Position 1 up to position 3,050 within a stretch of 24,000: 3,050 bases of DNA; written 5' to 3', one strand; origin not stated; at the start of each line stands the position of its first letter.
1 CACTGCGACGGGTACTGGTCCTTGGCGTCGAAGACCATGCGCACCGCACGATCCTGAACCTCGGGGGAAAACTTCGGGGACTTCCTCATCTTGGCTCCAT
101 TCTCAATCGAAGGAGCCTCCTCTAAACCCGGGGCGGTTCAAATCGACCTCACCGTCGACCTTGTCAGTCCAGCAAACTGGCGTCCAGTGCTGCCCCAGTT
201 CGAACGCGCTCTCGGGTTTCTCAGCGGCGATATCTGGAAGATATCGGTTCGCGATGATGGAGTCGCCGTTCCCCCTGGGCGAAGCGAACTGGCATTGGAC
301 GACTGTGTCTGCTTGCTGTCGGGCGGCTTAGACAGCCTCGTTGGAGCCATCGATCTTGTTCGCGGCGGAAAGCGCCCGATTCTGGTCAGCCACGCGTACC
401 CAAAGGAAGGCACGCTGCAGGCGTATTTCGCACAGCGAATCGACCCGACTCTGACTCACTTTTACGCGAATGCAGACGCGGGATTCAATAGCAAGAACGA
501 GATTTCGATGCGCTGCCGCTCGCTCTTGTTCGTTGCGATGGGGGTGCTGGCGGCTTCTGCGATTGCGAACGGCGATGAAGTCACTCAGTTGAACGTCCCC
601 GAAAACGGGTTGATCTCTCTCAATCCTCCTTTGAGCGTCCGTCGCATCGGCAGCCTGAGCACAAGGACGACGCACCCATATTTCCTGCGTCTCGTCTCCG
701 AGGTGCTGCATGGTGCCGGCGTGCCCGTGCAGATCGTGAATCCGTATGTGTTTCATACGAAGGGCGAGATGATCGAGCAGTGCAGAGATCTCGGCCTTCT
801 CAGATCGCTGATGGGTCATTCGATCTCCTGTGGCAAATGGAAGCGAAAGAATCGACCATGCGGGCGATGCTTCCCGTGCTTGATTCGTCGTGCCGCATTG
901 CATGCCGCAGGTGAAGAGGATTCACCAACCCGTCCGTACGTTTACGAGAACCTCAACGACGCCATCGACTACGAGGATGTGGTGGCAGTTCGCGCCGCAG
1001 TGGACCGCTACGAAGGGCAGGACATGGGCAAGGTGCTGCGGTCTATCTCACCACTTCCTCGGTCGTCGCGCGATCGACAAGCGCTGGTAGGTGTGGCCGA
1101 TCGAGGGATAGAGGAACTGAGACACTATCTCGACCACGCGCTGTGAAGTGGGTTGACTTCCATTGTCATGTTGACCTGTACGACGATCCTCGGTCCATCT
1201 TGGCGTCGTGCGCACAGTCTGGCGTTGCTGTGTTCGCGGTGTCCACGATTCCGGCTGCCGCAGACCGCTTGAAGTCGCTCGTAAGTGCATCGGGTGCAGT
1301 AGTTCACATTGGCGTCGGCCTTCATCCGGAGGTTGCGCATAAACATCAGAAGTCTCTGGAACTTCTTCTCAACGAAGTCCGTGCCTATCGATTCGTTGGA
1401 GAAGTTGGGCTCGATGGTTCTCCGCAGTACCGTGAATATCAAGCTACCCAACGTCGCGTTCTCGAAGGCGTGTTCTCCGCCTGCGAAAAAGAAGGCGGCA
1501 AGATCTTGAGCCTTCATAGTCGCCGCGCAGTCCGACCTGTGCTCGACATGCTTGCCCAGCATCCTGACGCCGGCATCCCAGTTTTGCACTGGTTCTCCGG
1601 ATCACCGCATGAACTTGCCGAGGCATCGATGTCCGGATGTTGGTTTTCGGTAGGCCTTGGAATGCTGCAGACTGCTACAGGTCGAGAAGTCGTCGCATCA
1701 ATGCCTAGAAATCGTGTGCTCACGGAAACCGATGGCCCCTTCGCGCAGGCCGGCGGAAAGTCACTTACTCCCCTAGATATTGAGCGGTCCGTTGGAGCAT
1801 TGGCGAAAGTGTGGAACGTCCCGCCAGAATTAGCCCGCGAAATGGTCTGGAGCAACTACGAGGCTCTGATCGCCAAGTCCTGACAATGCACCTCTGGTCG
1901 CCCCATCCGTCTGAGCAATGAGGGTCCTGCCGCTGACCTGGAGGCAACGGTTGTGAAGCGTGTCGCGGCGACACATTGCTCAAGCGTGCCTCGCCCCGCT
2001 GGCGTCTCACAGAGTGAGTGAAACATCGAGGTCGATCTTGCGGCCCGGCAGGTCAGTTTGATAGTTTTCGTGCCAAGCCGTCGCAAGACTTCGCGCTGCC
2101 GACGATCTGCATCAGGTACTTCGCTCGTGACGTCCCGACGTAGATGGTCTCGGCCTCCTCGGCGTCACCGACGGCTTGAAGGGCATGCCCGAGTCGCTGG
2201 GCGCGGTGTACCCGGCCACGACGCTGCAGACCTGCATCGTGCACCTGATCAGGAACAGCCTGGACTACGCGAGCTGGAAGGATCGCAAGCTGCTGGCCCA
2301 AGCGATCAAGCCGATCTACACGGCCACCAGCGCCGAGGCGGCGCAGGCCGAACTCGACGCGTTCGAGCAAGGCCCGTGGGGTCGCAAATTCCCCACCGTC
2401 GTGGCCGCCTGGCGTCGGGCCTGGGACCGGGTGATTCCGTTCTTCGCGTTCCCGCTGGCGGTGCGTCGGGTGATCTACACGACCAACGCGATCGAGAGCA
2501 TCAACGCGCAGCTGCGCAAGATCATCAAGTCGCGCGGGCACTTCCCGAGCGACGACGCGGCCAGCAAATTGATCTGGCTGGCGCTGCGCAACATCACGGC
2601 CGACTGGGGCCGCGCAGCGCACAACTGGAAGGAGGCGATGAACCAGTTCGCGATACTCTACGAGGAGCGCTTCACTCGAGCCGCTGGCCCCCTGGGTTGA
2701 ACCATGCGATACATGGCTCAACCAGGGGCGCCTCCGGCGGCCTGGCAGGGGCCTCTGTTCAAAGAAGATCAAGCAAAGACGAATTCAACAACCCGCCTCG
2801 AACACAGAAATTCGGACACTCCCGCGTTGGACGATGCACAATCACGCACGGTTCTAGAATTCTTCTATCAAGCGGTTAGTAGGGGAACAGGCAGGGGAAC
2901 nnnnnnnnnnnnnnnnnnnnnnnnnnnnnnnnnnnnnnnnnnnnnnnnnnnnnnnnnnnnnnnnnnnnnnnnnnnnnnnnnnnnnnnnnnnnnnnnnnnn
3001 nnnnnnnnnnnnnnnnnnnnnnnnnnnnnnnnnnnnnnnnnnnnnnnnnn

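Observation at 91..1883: Orphan QueC-like + TatD-like gene pair: the 3' half of a Qat-type anti-phage operon, with qatA and qatB not visible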

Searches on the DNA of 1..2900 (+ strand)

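Call 9: search_dna_similar(query=window:1-2900:+, collection=plasmids, mode=near, max_rows=15)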
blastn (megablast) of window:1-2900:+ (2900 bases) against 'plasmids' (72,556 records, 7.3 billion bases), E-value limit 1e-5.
Records with a match: 131; places in all: 145; records where one place covers at least 80% of the query: 0.
Best place of each record, by identity: 95-99% 2; 90-95% 1; 80-90% 120; 60-80% 8.
By first word of the organism name: Escherichia 57; Salmonella 43; Burkholderia 6; Xanthomonas 6; Enterobacter 2; Proteus 2; Klebsiella 2; Cupriavidus 2; Ralstonia 2; Acidovorax 2; and 6 more.
By predicted mobility (MOB-suite, as given by PLSDB): conjugative 107; non-mobilizable 15; mobilizable 9.
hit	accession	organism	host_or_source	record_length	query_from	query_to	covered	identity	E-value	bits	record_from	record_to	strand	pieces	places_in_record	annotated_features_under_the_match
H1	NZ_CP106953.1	Eleftheria terrae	soil sample,soil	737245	2155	2684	18%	81.7%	6e-119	436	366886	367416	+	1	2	none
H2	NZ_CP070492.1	Methylococcus sp. EFPC2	pure culture,stream biofilm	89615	2159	2672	18%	83.7%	2e-133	484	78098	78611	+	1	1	IS256 family transposase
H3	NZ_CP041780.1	Burkholderia sp. MS455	single cell,soybean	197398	2159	2683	18%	81.6%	3e-117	431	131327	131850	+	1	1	IS256 family transposase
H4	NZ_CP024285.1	Escherichia albertii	-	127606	2159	2675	18%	82.7%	5e-125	457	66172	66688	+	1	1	IS256-like element ISEc58 family transposase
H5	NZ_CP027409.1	Salmonella enterica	Homo sapiens,stool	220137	2159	2675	18%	82.7%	5e-125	457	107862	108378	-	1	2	IS256-like element ISEc58 family transposase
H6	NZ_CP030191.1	Salmonella enterica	-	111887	2159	2675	18%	82.7%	5e-125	457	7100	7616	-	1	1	IS256-like element ISEc58 family transposase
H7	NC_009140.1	Salmonella enterica subsp. enterica serovar Newport str. ...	-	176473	2159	2675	18%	82.7%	5e-125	457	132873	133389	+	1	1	IS256-like element ISEc58 family transposase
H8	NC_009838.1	Escherichia coli APEC O1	lesion site (lung) of a dead turkey ...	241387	2159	2675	18%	82.7%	5e-125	457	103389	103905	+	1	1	IS256-like element ISEc58 family transposase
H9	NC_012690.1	Escherichia coli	-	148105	2159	2675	18%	82.7%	5e-125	457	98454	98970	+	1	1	IS256-like element ISEc58 family transposase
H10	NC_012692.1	Escherichia coli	-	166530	2159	2675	18%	82.7%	5e-125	457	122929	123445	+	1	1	IS256-like element ISEc58 family transposase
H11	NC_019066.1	Escherichia coli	chicken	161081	2159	2675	18%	82.7%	5e-125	457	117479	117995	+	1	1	IS256-like element ISEc58 family transposase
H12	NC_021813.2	Salmonella enterica subsp. enterica serovar Heidelberg str. ...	food,chicken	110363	2159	2675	18%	82.7%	5e-125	457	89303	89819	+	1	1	IS256-like element ISEc58 family transposase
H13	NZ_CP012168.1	Enterobacter hormaechei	Homo sapiens,bronchoalveolar ...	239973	2159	2675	18%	82.7%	5e-125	457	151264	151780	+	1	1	IS256-like element ISEc58 family transposase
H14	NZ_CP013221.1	Salmonella enterica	ground turkey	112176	2159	2675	18%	82.7%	5e-125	457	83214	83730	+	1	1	IS256-like element ISEc58 family transposase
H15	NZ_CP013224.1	Salmonella enterica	ground turkey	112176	2159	2675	18%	82.7%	5e-125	457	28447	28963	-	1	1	IS256-like element ISEc58 family transposase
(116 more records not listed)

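Call 47: search_dna_similar(query=window:1-141:+, collection=plasmids, mode=distant, max_rows=10)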
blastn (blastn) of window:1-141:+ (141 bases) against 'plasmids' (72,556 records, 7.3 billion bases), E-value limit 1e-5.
Records with a match: 180; places in all: 268; records where one place covers at least 80% of the query: 82.
Best place of each record, by identity: 95-99% 1; 90-95% 1; 80-90% 11; 60-80% 167.
By first word of the organism name: Pseudomonas 46; Burkholderia 19; Bradyrhizobium 13; Xanthomonas 11; Cupriavidus 9; Ralstonia 8; Methylobacterium 7; Roseomonas 6; Variovorax 5; Paracoccus 4; and 34 more.
By predicted mobility (MOB-suite, as given by PLSDB): conjugative 73; mobilizable 64; non-mobilizable 43.
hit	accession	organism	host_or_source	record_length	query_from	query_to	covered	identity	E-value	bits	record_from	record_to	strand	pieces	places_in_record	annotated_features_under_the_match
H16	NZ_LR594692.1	Variovorax sp. WDL1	linuron-contaminated soil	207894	1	141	100%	95.7%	1e-57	228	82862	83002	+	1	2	IS3 family transposase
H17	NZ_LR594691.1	Variovorax sp. WDL1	linuron-contaminated soil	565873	1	141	100%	92.9%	4e-52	210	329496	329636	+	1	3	IS3 family transposase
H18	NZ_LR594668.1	Variovorax sp. SRS16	linuron-contaminated soil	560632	1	140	99%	85.7%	8e-35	152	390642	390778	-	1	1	none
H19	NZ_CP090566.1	Xanthomonas citri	Gossypium hirsutum,Whole organism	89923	1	141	100%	82.3%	5e-31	141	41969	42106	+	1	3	none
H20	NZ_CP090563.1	Xanthomonas citri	Gossypium hirsutum,Whole organism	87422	1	141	100%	82.3%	5e-31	141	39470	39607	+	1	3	IS3 family transposase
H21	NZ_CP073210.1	Xanthomonas citri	Mangifera indica,whole organism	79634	1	140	99%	82.9%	4e-32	143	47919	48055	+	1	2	IS3 family transposase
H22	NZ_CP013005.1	Xanthomonas citri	wild cotton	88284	1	140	99%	82.1%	2e-30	139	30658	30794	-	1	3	IS3 family transposase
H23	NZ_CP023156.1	Xanthomonas citri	Gossypium hirsutum,cell culture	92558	1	140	99%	82.1%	2e-30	139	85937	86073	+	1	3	IS3 family transposase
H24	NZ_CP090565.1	Xanthomonas citri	Gossypium hirsutum,Whole organism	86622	1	140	99%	82.1%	2e-30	139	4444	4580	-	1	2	IS3 family transposase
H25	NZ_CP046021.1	Xanthomonas citri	tissue sample,leaf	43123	1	140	99%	82.1%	2e-30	139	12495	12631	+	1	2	IS3 family transposase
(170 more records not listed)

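Call 49: get_annotated_region(hit=H16, flank=1800)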
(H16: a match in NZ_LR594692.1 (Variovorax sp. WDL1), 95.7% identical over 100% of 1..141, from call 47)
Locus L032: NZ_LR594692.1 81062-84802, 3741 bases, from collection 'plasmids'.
description: Variovorax sp. WDL1 plasmid 4
organism: Variovorax sp. WDL1 (NCBI taxid 207745)
taxonomy: Bacteria; Pseudomonadota; Betaproteobacteria; Burkholderiales; Comamonadaceae; Variovorax; Variovorax sp. WDL1
host: -; source: linuron-contaminated soil; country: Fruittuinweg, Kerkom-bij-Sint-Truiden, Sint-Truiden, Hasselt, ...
typing (MOB-suite, as given by PLSDB): mobilizable; relaxase MOBP
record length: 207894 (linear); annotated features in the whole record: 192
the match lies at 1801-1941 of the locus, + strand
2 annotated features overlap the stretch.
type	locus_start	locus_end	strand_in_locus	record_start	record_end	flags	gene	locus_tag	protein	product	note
CDS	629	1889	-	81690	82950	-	-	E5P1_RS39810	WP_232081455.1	IS3 family transposase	-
CDS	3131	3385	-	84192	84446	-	tnpB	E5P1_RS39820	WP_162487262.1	IS66 family insertion sequence element accessory protein TnpB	-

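Call 58: search_dna_similar(query=window:1860-2165:+, collection=plasmids, mode=distant, max_rows=8, max_evalue=0.001)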
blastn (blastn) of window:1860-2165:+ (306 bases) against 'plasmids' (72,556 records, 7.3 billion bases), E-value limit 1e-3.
No match.
